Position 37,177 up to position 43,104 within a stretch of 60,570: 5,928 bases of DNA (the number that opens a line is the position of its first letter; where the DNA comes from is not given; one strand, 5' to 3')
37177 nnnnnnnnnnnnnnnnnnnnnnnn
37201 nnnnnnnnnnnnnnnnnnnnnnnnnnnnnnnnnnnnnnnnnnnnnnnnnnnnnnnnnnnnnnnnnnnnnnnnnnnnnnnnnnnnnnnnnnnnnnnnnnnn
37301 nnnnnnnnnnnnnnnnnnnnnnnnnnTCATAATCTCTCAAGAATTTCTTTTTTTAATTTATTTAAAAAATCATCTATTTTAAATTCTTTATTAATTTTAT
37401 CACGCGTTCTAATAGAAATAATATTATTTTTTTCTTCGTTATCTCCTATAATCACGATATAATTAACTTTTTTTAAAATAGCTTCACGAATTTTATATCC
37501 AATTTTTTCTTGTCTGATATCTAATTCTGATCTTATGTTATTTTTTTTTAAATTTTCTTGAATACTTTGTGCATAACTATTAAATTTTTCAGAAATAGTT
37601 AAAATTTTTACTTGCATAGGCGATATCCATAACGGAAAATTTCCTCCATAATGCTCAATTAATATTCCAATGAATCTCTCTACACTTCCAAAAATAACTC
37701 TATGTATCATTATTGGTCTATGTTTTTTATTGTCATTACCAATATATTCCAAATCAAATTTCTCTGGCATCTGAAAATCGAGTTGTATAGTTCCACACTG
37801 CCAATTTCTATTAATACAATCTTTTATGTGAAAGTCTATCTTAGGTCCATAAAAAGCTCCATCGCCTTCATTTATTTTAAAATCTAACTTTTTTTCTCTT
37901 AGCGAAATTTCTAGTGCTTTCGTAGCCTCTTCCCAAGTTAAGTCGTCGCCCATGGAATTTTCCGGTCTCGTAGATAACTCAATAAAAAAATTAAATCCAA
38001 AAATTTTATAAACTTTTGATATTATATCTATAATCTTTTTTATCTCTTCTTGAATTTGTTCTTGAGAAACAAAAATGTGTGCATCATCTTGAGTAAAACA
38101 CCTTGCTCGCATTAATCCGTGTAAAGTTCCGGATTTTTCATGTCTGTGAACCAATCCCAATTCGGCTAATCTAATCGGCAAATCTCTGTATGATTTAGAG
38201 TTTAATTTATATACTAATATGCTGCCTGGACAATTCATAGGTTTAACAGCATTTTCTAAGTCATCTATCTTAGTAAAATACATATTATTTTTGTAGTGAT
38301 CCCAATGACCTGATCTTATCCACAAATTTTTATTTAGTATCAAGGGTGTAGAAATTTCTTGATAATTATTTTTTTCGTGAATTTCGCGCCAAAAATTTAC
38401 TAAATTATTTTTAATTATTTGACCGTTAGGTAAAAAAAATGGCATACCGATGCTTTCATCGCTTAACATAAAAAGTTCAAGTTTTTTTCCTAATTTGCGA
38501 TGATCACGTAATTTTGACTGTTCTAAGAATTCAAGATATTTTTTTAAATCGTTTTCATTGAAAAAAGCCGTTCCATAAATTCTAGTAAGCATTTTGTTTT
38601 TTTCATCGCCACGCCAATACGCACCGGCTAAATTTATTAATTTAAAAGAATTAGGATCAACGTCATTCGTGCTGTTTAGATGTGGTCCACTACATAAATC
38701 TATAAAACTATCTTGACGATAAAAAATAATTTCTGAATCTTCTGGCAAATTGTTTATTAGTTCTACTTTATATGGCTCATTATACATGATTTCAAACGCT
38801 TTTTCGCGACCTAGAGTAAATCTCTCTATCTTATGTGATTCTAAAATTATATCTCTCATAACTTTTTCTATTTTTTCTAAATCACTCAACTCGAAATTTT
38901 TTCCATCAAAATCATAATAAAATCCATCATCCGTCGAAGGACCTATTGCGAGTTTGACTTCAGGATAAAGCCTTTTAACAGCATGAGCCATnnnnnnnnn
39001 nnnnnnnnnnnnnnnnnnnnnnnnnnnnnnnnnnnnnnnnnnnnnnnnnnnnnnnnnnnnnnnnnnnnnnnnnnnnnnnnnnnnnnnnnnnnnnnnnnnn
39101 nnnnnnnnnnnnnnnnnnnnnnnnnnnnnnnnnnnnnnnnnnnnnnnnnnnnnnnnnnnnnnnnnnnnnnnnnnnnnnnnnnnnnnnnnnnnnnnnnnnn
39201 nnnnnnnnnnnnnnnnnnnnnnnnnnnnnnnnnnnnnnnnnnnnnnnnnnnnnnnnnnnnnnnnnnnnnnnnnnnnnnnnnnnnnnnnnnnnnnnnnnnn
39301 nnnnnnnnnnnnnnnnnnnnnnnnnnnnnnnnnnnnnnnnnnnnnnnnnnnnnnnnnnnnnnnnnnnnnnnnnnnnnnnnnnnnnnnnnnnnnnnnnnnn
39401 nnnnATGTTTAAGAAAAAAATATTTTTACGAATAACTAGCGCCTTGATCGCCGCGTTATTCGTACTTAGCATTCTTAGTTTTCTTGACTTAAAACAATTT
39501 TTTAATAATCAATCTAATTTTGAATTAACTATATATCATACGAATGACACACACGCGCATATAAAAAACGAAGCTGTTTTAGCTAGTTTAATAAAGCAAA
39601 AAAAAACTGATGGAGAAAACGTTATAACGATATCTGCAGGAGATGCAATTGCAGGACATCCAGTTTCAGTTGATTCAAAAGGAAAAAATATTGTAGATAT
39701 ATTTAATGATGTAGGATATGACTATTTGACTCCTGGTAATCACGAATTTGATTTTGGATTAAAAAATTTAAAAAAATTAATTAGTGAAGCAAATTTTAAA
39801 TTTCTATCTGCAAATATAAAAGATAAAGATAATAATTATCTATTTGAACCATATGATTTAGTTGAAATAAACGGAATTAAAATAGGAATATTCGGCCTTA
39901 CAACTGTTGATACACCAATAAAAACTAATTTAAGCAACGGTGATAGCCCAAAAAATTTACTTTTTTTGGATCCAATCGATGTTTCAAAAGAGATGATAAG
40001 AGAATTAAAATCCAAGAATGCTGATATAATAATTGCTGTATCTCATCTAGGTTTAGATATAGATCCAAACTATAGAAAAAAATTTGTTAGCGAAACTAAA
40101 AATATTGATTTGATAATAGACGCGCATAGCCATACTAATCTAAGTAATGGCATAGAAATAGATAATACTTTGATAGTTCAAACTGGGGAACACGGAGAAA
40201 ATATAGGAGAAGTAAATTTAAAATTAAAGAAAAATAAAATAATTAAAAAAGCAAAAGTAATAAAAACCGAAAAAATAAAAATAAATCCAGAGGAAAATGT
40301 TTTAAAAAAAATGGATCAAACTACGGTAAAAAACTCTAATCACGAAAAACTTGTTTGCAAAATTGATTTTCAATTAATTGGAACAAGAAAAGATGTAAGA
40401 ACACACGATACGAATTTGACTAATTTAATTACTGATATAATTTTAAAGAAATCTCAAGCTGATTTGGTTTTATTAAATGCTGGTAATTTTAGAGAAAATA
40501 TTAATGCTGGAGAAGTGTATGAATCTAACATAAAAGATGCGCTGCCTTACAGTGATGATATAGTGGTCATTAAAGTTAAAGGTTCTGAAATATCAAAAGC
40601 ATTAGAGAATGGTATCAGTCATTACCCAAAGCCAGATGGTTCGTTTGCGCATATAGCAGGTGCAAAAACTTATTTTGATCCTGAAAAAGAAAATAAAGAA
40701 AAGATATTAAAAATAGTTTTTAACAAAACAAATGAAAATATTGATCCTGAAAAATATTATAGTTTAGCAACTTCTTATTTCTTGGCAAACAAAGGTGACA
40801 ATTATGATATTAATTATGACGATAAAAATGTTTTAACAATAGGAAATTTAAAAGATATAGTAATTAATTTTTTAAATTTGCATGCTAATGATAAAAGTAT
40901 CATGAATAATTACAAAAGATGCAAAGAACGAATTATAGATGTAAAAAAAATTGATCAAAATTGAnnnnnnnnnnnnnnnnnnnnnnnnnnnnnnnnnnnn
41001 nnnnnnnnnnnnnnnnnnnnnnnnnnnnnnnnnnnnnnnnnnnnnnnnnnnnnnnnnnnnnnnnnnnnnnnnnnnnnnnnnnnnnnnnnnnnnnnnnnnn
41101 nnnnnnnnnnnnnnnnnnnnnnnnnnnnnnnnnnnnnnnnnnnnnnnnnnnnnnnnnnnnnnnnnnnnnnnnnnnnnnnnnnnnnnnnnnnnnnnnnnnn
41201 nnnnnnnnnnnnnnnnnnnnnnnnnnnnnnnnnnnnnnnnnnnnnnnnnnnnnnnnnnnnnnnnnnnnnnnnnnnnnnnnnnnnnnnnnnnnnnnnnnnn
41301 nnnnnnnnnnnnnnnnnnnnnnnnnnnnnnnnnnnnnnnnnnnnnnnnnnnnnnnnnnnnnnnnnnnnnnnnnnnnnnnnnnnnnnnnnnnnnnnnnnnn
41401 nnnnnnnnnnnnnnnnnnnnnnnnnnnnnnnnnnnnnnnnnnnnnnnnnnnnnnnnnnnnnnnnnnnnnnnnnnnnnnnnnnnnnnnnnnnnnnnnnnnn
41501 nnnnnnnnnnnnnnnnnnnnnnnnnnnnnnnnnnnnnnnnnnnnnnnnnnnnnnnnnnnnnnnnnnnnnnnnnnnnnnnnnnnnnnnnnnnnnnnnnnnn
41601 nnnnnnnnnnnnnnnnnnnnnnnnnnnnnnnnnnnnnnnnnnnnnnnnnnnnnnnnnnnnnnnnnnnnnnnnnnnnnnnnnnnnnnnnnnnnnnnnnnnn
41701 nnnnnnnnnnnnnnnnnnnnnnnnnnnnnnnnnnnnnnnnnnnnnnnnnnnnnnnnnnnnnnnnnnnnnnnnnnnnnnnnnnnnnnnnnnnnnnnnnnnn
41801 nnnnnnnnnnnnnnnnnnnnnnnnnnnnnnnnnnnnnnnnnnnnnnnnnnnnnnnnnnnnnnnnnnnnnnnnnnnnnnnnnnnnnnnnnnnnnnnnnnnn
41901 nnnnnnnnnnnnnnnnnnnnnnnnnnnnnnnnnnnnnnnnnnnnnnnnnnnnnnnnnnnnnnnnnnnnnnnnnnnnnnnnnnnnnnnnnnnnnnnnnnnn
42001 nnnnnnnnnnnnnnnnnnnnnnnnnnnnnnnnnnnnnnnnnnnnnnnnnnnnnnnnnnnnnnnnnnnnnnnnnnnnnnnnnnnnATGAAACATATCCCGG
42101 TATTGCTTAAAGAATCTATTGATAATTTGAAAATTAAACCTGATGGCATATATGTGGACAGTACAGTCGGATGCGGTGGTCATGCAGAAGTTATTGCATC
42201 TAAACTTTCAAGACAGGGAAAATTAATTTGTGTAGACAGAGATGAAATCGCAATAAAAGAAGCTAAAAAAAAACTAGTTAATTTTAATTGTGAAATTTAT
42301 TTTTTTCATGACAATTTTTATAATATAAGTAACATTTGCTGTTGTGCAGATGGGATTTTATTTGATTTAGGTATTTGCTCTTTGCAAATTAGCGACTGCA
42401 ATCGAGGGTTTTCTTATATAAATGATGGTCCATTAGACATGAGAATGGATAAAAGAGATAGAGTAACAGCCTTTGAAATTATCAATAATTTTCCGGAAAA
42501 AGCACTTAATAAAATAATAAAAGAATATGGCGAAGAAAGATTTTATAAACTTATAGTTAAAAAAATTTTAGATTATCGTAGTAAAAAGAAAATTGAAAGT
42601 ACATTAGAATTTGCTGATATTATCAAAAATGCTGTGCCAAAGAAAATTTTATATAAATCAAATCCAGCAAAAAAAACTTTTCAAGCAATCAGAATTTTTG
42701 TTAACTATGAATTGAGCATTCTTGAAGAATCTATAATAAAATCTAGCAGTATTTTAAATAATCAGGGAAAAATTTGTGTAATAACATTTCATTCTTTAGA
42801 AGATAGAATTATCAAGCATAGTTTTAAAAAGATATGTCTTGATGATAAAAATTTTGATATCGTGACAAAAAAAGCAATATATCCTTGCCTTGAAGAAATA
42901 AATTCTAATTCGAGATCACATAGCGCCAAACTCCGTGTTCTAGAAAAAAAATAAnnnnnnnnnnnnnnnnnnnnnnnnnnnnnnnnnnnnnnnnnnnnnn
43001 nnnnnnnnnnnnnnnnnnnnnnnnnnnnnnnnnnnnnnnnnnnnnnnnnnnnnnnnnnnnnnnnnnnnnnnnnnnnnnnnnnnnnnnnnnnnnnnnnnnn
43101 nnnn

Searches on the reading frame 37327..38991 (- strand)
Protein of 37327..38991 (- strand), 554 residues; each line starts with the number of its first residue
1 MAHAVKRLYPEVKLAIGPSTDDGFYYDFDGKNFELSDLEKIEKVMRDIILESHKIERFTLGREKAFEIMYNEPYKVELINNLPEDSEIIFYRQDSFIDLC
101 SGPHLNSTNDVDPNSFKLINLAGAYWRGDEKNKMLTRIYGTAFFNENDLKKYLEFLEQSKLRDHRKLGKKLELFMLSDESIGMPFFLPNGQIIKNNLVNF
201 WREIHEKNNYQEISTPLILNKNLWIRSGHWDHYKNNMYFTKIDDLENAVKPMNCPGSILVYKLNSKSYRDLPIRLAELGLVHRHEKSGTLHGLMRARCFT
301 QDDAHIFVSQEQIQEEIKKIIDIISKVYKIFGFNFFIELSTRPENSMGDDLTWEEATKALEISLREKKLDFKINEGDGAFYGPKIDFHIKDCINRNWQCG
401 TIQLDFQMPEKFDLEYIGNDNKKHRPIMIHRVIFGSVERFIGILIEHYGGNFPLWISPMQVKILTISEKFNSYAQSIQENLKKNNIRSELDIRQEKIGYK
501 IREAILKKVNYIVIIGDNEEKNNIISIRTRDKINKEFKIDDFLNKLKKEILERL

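Call 33: search_protein_families(library=pfam, proteins=[window:37327-38991:-], max_evalue=0.001)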
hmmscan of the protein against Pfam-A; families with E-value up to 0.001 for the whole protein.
window:37327-38991:- (554 aa): 3 families
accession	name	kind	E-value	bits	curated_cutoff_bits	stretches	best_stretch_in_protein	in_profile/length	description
PF00587.30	tRNA-synt_2b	-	3.3e-46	158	29.3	1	244-448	6-179/179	tRNA synthetase class II core domain (G, H, P, S and T)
PF03129.25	HGTP_anticodon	-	6.6e-21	74.7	21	1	460-548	1-93/94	Anticodon binding domain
PF07973.19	tRNA_SAD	-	3.7e-11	43.3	24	1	90-139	3-44/44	Threonyl and Alanyl tRNA synthetase second additional domain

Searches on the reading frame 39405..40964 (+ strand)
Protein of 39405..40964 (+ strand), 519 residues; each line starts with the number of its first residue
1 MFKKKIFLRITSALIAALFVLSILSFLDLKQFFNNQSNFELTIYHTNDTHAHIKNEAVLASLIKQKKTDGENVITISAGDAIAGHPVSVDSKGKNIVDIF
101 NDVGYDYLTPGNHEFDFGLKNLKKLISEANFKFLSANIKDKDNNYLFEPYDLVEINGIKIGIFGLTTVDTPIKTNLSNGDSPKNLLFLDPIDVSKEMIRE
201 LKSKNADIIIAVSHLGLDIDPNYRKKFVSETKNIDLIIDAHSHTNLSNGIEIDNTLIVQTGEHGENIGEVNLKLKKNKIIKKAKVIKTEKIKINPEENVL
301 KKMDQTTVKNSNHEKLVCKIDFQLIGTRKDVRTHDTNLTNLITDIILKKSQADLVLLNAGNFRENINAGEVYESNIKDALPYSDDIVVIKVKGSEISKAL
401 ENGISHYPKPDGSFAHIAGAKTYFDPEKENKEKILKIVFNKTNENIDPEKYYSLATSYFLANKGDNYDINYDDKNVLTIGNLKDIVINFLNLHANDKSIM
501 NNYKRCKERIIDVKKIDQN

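Call 33: search_protein_families(library=pfam, proteins=[window:39405-40964:+], max_evalue=0.001)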
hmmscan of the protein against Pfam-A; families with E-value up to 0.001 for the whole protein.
window:39405-40964:+ (519 aa): 2 families
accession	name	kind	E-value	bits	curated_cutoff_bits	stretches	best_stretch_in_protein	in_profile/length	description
PF02872.23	5_nucleotid_C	-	6.9e-33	114.4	23.6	1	327-468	13-154/158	5'-nucleotidase, C-terminal domain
PF00149.33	Metallophos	-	7e-12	46.6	21.5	1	42-244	2-190/191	Calcineurin-like phosphoesterase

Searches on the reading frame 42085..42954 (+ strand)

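Call 33: search_protein_families(library=pfam, proteins=[window:42085-42954:+], max_evalue=0.001)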
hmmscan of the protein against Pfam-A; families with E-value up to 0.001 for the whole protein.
window:42085-42954:+ (289 aa): 2 families
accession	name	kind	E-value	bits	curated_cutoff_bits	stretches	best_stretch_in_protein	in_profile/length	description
PF01795.25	Methyltransf_5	-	1e-100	337.6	27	1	2-289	3-309/309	MraW methylase family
PF13649.12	Methyltransf_25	-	0.0008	20.5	27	0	27-83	5-60/97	Methyltransferase domain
